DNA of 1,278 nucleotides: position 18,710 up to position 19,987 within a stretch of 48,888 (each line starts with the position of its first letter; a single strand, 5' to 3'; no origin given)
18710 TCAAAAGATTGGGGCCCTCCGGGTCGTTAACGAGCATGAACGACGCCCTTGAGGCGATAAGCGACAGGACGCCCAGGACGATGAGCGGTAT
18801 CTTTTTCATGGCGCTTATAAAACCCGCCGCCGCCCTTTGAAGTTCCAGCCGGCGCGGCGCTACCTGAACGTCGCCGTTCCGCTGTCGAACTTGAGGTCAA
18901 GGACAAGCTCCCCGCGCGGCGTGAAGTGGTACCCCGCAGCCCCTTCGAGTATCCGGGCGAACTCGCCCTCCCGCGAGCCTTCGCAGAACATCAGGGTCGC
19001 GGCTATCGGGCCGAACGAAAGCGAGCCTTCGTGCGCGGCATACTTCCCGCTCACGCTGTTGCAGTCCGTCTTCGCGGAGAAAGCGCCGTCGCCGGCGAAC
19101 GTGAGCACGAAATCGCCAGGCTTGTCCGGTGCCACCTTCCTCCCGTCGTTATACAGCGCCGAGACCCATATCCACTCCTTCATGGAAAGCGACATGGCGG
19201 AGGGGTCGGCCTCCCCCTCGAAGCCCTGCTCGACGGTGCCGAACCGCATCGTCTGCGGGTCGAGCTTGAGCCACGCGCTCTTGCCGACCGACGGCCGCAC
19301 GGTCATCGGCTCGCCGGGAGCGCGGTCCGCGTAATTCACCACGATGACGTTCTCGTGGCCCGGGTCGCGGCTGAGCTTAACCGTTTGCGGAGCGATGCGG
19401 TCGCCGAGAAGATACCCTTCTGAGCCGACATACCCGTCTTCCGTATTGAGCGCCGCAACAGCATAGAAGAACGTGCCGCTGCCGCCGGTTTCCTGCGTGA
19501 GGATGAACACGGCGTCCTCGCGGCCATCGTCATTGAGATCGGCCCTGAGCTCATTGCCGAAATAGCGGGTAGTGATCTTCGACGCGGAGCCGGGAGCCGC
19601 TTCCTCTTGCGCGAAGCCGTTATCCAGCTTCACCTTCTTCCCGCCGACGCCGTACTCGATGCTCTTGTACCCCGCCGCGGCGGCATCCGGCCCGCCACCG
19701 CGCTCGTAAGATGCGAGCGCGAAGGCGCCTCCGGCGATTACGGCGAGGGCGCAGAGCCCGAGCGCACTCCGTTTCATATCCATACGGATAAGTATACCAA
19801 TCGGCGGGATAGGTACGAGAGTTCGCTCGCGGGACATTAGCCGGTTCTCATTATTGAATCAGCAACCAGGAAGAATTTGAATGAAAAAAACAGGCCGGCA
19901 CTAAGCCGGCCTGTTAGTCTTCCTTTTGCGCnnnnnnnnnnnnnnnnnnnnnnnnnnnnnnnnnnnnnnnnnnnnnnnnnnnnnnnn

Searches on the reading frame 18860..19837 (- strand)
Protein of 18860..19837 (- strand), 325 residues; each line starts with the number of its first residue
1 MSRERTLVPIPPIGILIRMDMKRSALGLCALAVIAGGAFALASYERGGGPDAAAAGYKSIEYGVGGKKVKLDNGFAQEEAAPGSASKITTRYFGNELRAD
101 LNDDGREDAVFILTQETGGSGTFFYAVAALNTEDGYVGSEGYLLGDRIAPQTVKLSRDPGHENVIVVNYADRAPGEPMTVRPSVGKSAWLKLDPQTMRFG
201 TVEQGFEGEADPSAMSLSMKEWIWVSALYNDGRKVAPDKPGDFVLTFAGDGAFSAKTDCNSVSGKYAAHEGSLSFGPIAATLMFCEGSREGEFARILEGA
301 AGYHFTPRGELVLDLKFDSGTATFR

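Call 14: search_protein_families(library=pfam, proteins=[window:18860-19837:-], max_evalue=0.001)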
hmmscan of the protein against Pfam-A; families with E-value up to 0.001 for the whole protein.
window:18860-19837:- (325 aa): 1 family
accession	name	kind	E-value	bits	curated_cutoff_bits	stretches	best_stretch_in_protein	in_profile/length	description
PF03724.22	META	-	3.6e-14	53.1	24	1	232-324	16-108/109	META domain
